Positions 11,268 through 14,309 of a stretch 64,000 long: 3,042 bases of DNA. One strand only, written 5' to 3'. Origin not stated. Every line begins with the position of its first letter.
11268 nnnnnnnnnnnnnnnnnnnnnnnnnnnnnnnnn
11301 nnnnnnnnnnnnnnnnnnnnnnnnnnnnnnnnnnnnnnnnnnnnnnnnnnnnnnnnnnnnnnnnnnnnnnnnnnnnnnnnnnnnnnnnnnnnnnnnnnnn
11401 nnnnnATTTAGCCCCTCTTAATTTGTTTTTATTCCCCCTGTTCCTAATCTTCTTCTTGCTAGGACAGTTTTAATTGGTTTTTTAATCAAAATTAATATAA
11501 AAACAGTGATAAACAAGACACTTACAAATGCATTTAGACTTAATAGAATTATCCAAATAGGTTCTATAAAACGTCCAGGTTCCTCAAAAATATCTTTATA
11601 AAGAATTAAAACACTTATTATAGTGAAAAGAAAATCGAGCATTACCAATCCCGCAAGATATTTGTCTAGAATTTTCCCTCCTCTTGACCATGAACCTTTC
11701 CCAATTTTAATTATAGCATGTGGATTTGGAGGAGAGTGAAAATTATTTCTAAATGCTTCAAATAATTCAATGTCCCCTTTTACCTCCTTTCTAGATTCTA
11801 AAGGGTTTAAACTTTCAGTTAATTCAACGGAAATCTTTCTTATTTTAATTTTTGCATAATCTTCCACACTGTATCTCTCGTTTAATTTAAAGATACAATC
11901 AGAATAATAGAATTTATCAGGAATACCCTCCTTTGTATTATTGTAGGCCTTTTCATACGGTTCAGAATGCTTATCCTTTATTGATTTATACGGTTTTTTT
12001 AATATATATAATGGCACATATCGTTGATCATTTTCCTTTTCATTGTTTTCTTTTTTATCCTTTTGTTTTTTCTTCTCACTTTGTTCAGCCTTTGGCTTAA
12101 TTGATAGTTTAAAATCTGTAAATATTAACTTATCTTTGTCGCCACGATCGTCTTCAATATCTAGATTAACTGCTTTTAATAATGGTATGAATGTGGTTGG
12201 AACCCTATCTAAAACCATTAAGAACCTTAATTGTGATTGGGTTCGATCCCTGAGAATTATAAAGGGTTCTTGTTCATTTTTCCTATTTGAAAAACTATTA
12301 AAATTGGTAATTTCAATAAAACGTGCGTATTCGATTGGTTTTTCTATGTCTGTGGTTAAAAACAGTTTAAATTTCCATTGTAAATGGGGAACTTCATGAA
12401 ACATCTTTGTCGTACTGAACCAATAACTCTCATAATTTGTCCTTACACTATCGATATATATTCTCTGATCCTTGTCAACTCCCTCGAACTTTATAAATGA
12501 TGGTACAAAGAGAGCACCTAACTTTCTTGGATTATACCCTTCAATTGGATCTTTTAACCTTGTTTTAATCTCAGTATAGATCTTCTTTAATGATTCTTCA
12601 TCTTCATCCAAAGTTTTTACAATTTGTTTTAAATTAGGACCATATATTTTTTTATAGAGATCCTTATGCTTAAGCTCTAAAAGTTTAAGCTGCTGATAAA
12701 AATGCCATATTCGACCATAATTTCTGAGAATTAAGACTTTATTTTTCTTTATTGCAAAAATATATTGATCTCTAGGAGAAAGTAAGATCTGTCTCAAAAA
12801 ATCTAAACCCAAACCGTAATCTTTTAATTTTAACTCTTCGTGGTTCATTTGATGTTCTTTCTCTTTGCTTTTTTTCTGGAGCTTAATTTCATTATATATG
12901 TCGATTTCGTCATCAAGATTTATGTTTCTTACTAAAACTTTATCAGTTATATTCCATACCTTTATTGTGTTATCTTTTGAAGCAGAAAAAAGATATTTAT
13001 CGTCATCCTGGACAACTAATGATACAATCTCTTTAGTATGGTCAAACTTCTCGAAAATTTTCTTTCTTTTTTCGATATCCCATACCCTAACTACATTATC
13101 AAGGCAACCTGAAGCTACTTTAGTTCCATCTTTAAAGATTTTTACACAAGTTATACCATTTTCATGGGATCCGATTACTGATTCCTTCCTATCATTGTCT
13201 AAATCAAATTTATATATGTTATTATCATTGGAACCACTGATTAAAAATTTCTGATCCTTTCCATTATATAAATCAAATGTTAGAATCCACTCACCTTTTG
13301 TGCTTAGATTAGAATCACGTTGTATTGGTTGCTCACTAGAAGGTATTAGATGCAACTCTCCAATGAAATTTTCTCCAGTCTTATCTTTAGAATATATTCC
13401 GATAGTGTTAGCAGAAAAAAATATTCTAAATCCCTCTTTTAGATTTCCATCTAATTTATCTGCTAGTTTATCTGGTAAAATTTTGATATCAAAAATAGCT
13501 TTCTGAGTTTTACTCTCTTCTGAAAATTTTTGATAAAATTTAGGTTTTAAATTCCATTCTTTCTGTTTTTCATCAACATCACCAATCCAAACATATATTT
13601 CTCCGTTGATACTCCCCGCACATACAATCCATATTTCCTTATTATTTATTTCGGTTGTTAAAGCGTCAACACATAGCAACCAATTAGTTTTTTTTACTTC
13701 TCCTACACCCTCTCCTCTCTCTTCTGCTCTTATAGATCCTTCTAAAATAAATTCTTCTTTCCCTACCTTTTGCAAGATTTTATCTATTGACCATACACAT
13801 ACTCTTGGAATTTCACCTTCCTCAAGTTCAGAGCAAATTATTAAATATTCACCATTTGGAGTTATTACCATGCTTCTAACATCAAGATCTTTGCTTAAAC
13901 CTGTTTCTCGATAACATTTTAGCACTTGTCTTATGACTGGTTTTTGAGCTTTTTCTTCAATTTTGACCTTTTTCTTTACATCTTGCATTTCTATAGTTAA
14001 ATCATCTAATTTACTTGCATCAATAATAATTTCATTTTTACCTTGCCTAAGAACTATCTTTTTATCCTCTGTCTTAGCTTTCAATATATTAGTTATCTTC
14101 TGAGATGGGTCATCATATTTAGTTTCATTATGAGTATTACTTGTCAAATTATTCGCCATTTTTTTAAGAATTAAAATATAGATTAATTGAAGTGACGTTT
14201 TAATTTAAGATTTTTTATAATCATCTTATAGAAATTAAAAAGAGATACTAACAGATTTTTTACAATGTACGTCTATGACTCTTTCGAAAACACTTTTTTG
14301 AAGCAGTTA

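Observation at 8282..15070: GTPase-bracketed cluster: membrane WD40 + catalytically altered nicotinamidase fold + ARPP-1/DUF6569-like protein, facing a NADAR gene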

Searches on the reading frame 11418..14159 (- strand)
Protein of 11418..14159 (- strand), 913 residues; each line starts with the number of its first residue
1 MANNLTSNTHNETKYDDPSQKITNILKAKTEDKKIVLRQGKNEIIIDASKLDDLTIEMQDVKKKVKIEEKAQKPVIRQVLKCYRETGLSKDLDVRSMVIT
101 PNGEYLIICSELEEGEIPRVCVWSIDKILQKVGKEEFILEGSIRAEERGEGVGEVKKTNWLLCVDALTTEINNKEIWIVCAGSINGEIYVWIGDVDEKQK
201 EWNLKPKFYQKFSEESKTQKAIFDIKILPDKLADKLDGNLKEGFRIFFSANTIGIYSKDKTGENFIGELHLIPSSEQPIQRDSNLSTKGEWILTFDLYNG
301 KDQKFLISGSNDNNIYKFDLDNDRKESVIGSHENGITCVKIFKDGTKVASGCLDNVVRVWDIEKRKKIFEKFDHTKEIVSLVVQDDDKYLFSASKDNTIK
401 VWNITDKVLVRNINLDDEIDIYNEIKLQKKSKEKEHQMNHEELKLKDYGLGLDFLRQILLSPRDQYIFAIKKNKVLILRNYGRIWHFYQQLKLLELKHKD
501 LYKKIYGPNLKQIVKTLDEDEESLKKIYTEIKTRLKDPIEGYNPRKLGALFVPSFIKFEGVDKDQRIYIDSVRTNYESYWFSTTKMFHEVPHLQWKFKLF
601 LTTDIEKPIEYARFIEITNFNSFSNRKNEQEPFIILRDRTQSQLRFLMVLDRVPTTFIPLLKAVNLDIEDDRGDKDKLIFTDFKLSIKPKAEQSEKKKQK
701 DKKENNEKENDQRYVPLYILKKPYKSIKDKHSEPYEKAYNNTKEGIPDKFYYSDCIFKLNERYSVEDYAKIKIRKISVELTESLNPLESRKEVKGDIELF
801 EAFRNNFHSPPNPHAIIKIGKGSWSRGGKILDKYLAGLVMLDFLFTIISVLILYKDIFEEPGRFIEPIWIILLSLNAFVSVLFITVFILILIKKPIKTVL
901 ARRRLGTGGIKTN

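Call 3: search_protein_families(library=pfam, proteins=[window:11418-14159:-], max_evalue=0.1)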
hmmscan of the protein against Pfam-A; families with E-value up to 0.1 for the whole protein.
window:11418-14159:- (913 aa): 37 families (the best 25 are shown)
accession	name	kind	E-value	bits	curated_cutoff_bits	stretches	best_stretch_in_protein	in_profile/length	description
PF25173.1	Beta-prop_WDR3_1st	-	4.4e-21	75.8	154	1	300-412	38-150/184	WDR3 first beta-propeller domain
PF00400.38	WD40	-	3.1e-19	69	27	2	328-361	6-39/39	WD domain, G-beta repeat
PF24814.1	WD40_Prp19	-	8e-18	64.9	320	1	292-418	9-134/281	Prp19 WD40 domain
PF24817.1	WD40_WDHD1_1st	-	2.8e-16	60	109.9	1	287-415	44-168/291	WDHD1 first WD40 domain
PF25174.1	Beta-prop_THOC3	-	6.5e-15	55.3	305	1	332-418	1-90/272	THOC3 beta-propeller domain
PF24807.1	WD40_CDC20-Fz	-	2.3e-14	53.8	200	1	303-418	103-223/292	CDC20/Fizzy WD40 domain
PF24796.1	WDR55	-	1.5e-13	50.9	200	1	302-409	64-171/296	WDR55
PF25172.1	Beta-prop_WDR3_2nd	-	2.4e-13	50.4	140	1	300-407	184-291/293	WDR3 second beta-propeller domain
PF23414.1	Beta-prop_EML_2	-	1.3e-10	41.6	90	1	303-408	10-114/266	Echinoderm microtubule-associated protein second beta-propeller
PF25168.1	Beta-prop_WDR36-Utp21_2nd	-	5.9e-10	39.4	84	1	303-413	169-278/335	WDR36/Utp21 second beta-propeller domain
PF25175.1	Beta-prop_WDR5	-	1.3e-09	38.2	250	1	301-412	62-173/296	WDR5 beta-propeller domain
PF24782.2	WD40_MABP1-WDR62_2nd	-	2.1e-09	37.2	290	1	313-426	67-183/341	MABP1/WDR62 second WD40 domain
PF25171.1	Beta-prop_WDR36-Utp21_1st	-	2.9e-09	37.2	80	3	309-403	168-264/266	WDR36/Utp21 first beta-propeller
PF24105.1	Beta-prop_CAF1B_HIR1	-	1.7e-08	34.3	80.5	1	332-442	129-234/383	CAF1B/HIR1 beta-propeller domain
PF25391.1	WD40_Gbeta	-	3.2e-08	33.4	150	2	301-361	280-340/340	G protein beta WD-40 repeat protein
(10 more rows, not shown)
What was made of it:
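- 11418..14159 (-): WD40-TM protein, 913 aa. It has a disordered N-terminus, a beta-propeller (about aa 76-480), a helical domain (483-586), a beta-rich domain with no detectable relatives (595-820) and a C-terminal two-helix membrane hairpin (823-892). Pfam WD40 (call 3).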

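Call 4: search_protein_families(library=padloc, proteins=[window:11418-14159:-], max_evalue=0.1)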
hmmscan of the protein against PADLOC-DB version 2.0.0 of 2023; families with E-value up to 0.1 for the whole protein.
window:11418-14159:- (913 aa): 1 family
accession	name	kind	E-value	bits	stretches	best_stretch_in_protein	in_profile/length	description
PDLC02919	HEAT-ARM_XIII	-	1.3e-06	24.2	1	301-407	136-240/1972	-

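Call 50: predict_structure(alignment_id=A2)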
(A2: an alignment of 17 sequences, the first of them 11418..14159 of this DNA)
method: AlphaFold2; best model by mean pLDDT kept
length: 913 residues; sequences in the alignment: 17
mean_pLDDT: 72.8   pTM: 0.72
mean pLDDT of the five models: 72.8, 70.0, 65.8, 64.2, 63.2
residues with pLDDT >= 90: 214; 70-90: 342; 50-70: 203; < 50: 154
segments of 3 or more residues with pLDDT < 50: 1-23, 25-32, 36-39, 41-46, 51-72, 85-88, 144-155, 255-260, 436-444, 621-629, 700-711, 741-743, 859-865, 893-913
pLDDT, mean of each block of 10 residues (from residue 1): 26 34 46 47 47 36 29 69 54 84 89 77 85 69 47 53 90 84 87 81 70 65 89 55 86 59 82 71 74 90 90 92 84 95 94 95 92 93 88 95 83 87 79 51 50 85 91 87 86 92 92 86 90 86 89 87 90 93 80 83 83 77 46 65 85 87 90 85 82 50 42 67 60 62 62 86 67 86 87 84 83 65 55 57 63 55 51 65 63 39 31 27
secondary structure, 60 per line:
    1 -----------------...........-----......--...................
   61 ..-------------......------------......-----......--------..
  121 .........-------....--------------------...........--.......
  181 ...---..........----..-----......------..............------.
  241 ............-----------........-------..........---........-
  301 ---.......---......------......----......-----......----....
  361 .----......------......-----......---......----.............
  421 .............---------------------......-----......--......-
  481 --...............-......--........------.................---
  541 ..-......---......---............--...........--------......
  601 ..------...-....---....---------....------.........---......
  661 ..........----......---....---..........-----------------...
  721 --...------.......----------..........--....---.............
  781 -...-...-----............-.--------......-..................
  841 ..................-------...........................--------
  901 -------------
elements in order (helices of 4 or more, strands of 3 or more residues): H18-28 E34-39 E42-47 H48-62 E76-81 E94-99 E105-110 E119-124 H125-129 E137-140 E161-171 E174-183 E187-196 E208-213 E220-233 E240-252 E264-271 E279-288 E292-299 E304-310 E314-319 E326-331 E336-341 E347-352 E357-361 E366-371 E378-383 E389-394 E398-403 E408-414 H415-433 E455-460 E466-471 E474-479 H483-497 H499-504 H507-514 H521-535 H544-549 H553-558 H562-573 H576-586 E595-602 E613-616 H620-623 E633-636 E643-651 H655-660 E661-670 E675-680 E684-687 H691-700 E718-720 E732-734 H735-738 E749-758 H761-764 E768-780 H794-805 E816-821 H823-858 H866-892
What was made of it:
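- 11418..14159 (-): AF2 model pLDDT 72.8 (call 50).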

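Call 57: fold_search(model_id=the predicted structure, library=pdb)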
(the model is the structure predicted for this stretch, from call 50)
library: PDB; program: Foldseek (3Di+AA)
matches with E <= 10: 1957; with E <= 0.001: 1890
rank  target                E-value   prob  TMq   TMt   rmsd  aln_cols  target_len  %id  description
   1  9n74_LQ               2.7e-15  1.00  0.16  0.18  29.3       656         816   12  SSU processome maturation and disassembly, State H (released 2025-10-29)
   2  3jct_x                3.1e-15  1.00  0.27  0.48  20.3       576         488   13  Cryo-em structure of eukaryotic pre-60S ribosomal subunits (released 2016-06-01)
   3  8fl2_NJ               3.8e-15  1.00  0.27  0.61   6.7       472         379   15  Human nuclear pre-60S ribosomal subunit (State I1) (released 2023-07-12)
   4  9npy_g                4.0e-15  1.00  0.27  0.75   7.5       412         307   14  SARS-CoV-2 nsp1 bound to the Rhinolophus lepidus 40S ribosome (local refinement of the 40S head) (released 2025-06-11)
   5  9g33_UL               4.5e-15  1.00  0.15  0.16  29.3       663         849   11  Stalled 90S - Utp23-Krr1-deltaC3 (released 2025-06-18)
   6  9n6v_LQ               4.9e-15  1.00  0.27  0.29  23.4       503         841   14  SSU processome maturation and disassembly, State A (released 2025-11-05)
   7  5yzv_C                6.4e-15  1.00  0.28  0.81   6.4       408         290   14  Biophysical and structural characterization of the thermostable WD40 domain of a prokaryotic protein, Thermomonospora  (released 2018-10-03)
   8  9rpv_Rg               6.4e-15  1.00  0.28  0.77   6.4       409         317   15  Structure of the ZAK-bound human disome (released 2025-12-10)
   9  8q7z_AF               7.0e-15  1.00  0.28  0.76   6.8       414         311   15  Structure of the G. gallus 80S non-rotated ribosome (released 2024-08-28)
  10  7uoo_x                7.0e-15  1.00  0.28  0.47  20.8       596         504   13  Nucleoplasmic pre-60S intermediate of the Nog2 containing pre-rotation state (released 2023-03-15)
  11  9n73_LQ               7.0e-15  1.00  0.16  0.17  28.5       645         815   13  SSU processome maturation and disassembly, State G (released 2025-10-29)
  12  7qiy_O                8.6e-15  1.00  0.29  0.78   5.4       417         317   15  Specific features and methylation sites of a plant ribosome. 40S head ribosomal subunit. (released 2022-06-15)
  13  8j07_m1               8.6e-15  1.00  0.27  0.44  26.7       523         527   10  96nm repeat of human respiratory doublet microtubule and associated axonemal complexes (released 2023-07-26)
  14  8fl0_NJ               1.2e-14  1.00  0.27  0.48   8.1       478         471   15  Human nucleolar pre-60S ribosomal subunit (State H) (released 2023-07-12)
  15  8ip8_ha               1.2e-14  1.00  0.25  0.66  10.3       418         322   14  Wheat 80S ribosome stalled on AUG-Stop boron dependently (released 2024-02-21)
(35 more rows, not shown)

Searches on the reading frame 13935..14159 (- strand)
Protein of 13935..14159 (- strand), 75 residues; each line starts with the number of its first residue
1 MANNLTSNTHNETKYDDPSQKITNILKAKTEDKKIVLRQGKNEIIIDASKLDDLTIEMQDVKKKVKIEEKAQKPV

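Call 60: search_protein_families(library=pfam, proteins=[window:13935-14159:-], max_evalue=5)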
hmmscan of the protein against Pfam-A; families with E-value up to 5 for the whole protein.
window:13935-14159:- (75 aa): 1 family
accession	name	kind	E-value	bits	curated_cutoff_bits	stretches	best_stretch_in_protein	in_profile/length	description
PF23819.1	DUF7189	-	0.0047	17.6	27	1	13-54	20-60/68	Family of unknown function (DUF7189)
